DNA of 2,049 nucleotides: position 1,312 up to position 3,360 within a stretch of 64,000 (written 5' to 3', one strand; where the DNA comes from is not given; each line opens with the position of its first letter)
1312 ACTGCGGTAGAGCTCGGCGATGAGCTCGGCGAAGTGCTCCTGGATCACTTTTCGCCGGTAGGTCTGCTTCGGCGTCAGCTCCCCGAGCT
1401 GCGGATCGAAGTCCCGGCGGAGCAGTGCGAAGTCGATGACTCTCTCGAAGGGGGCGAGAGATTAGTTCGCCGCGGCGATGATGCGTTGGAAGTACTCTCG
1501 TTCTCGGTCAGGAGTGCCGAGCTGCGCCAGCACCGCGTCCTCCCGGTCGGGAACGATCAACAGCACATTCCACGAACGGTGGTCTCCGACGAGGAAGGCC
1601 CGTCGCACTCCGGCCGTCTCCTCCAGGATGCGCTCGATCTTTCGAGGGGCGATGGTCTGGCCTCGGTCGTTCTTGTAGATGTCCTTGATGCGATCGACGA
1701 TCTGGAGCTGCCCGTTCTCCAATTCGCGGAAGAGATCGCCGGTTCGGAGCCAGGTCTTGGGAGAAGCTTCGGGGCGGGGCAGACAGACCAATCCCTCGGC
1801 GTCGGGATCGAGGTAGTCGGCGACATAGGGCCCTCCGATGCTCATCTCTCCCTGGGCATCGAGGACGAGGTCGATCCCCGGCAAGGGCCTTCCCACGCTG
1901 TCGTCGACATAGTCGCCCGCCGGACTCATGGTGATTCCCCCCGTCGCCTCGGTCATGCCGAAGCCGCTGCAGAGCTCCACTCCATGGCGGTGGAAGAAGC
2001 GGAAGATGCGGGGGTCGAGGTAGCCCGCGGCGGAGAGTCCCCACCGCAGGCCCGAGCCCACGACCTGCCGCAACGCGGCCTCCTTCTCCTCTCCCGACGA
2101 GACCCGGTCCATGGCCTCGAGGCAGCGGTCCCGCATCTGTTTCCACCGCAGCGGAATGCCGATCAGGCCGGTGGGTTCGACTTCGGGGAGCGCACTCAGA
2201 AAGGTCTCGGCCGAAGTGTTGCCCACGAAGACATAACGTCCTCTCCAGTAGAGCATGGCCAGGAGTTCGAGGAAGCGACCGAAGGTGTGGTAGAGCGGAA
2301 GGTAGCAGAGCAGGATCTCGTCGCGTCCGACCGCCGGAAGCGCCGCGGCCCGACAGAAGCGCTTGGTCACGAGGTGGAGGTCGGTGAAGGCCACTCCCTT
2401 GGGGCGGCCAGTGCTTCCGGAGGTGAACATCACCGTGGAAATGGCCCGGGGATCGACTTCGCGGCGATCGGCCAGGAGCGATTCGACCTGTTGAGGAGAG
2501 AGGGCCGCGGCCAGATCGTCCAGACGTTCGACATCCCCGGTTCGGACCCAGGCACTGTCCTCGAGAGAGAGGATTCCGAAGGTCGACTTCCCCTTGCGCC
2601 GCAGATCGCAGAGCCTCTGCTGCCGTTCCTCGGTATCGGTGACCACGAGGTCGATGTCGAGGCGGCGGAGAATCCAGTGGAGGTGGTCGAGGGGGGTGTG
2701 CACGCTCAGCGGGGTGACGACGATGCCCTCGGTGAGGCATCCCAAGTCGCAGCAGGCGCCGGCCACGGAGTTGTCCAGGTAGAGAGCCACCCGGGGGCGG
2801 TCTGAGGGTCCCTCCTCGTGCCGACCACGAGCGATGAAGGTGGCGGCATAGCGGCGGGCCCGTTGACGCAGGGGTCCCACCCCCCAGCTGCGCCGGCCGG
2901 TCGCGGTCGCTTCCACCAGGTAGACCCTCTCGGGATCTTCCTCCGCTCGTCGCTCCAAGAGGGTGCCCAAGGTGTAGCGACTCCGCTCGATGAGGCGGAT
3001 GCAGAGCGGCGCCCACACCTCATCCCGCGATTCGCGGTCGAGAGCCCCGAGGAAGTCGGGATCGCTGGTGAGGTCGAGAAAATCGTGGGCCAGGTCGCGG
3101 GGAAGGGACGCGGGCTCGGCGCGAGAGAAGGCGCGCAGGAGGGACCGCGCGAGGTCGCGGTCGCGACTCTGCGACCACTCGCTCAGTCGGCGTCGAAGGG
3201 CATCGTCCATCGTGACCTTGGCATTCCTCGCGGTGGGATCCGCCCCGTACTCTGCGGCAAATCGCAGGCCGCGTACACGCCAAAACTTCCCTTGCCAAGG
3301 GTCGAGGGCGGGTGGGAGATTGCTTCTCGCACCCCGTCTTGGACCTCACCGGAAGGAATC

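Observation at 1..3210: Acyl-CoA ligase interrupted by a single in-frame TAA inside its conserved C-terminal motif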

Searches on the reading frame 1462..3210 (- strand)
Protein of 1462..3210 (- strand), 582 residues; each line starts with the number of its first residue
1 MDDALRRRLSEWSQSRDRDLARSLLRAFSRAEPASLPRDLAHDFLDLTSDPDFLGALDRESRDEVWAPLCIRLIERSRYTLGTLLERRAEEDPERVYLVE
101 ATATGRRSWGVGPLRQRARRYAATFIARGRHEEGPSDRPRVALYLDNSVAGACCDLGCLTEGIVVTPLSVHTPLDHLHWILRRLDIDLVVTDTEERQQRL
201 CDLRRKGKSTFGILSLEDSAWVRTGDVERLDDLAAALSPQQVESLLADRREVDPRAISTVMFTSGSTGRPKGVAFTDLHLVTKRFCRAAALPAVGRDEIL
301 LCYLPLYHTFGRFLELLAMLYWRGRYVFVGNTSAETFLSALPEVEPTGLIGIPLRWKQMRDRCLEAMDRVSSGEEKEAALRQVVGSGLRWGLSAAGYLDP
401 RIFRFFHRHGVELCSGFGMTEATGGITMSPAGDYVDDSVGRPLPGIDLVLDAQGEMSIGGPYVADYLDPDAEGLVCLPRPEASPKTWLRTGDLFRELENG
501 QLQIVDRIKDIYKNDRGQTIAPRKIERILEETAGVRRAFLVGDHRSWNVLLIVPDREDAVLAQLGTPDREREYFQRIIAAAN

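Call 5: search_protein_families(library=pfam, proteins=[window:1465-3210:-], max_evalue=0.1)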
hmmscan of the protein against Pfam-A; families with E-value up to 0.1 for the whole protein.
window:1465-3210:- (582 aa): 2 families
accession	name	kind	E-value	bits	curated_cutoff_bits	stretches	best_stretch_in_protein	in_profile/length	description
PF00501.34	AMP-binding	-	5.9e-50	170.6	29.9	1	85-463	1-379/384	AMP-binding enzyme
PF23562.2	AMP-binding_C_3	-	0.059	14.2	20.8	1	517-560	9-53/124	AMP-binding enzyme C-terminal domain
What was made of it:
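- On ANL adenylate-forming ligase (Pfam AMP-binding + AMP-binding_C_3): PF00501 scores 170.6 bits against a cut-off of 29.9, residues 85-463, profile positions 1-379 of 384 (call 5).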

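Call 6: search_protein_families(library=ncbifam, proteins=[window:1465-3210:-], max_evalue=0.1)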
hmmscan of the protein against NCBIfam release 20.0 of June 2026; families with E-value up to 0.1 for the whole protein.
window:1465-3210:- (582 aa): 94 families (the best 25 are shown)
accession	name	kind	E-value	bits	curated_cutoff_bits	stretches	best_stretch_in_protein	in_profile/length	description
NF004837.0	PRK06187.1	subfamily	3.2e-35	121.4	476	1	78-542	7-455/531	long-chain-fatty-acid--CoA ligase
NF038343.1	ligase_FadD11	exception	9.1e-35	120.1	950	2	379-559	319-497/585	fatty acid--CoA ligase FadD11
NF005801.1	PRK07656.1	equivalog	3.4e-32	111.8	657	1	99-542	17-436/500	FadD3 family acyl-CoA ligase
TIGR01733.1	AA-adenyl-dom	subfamily_domain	6.5e-29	101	317.4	1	114-538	5-407/409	amino acid adenylation domain-containing protein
NF004808.0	PRK06155.1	equivalog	2.6e-26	92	722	1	76-538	18-451/542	ATP-dependent acyl-CoA ligase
NF005702.0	PRK07514.1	subfamily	7.6e-26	90.5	558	1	84-542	8-433/506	malonyl-CoA synthase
TIGR01923.1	menE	equivalog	1.2e-25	90.3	330.15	2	408-543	246-382/442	o-succinylbenzoate--CoA ligase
NF006182.0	PRK08316.1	subfamily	1.9e-25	89.4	663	2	77-359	9-274/523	fatty acyl-CoA synthetase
NF005714.0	PRK07529.1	subfamily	4e-24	84.9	632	2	387-542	339-508/640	acyl-CoA synthetase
NF041592.1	carboxyl_red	equivalog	2e-23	82.1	1300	1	140-557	104-545/1160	carboxylic acid reductase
NF006134.1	PRK08279.1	equivalog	5.2e-23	81.4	625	2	76-352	41-304/605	long-chain-acyl-CoA synthetase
NF004114.0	PRK05605.1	equivalog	5.5e-22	77.8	766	1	243-545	211-505/575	long-chain-fatty-acid--CoA ligase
NF004511.1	PRK05852.1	equivalog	1.3e-21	76.8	650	1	83-539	3-434/505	FadD7 family fatty acid--CoA ligase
NF006572.0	PRK09088.1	equivalog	3.1e-21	75.6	696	1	223-542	112-421/491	acyl-CoA synthetase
NF005947.1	PRK08008.1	equivalog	4.6e-20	71.7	651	1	81-542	9-454/518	crotonobetaine/carnitine-CoA ligase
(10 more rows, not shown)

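Call 11: find_encoding_contigs(protein=window:1462-3210:-, flank=10000, max_places=6)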
Protein window:1462-3210:- (582 aa): no gene with exactly this product is on record in the collection.

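Call 38: find_encoding_contigs(protein=window:1465-3210:-, flank=10000, max_places=3)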
Protein window:1465-3210:- (582 aa): no gene with exactly this product is on record in the collection.

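Call 49: list_cluster_members(proteins=[window:1465-3210:-, window:4047-4388:-, window:3361-3708:+, window:4804-5427:-, window:10679-11095:+])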
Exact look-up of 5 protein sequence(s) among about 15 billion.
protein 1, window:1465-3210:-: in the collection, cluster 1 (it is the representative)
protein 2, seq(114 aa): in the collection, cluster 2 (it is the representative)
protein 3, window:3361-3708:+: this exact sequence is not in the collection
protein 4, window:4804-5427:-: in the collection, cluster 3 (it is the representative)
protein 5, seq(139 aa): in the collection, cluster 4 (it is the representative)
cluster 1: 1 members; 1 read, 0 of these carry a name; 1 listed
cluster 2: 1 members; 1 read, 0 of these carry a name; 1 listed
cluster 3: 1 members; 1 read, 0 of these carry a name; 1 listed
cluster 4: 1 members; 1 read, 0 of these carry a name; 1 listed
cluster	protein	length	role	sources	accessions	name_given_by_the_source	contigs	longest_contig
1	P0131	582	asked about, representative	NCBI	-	-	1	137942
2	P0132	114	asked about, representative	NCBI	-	-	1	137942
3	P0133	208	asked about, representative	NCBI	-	-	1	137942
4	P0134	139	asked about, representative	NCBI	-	-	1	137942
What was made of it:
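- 1465..3210 (-): Upstream ORF of the interrupted gene (582 aa). It holds the AMP-binding domain (residues 85-463, nt 2958-1822) and the first part of the C-terminal subdomain. The ORF exists as a predicted protein on an NCBI contig of 137,942 bp (call 49).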
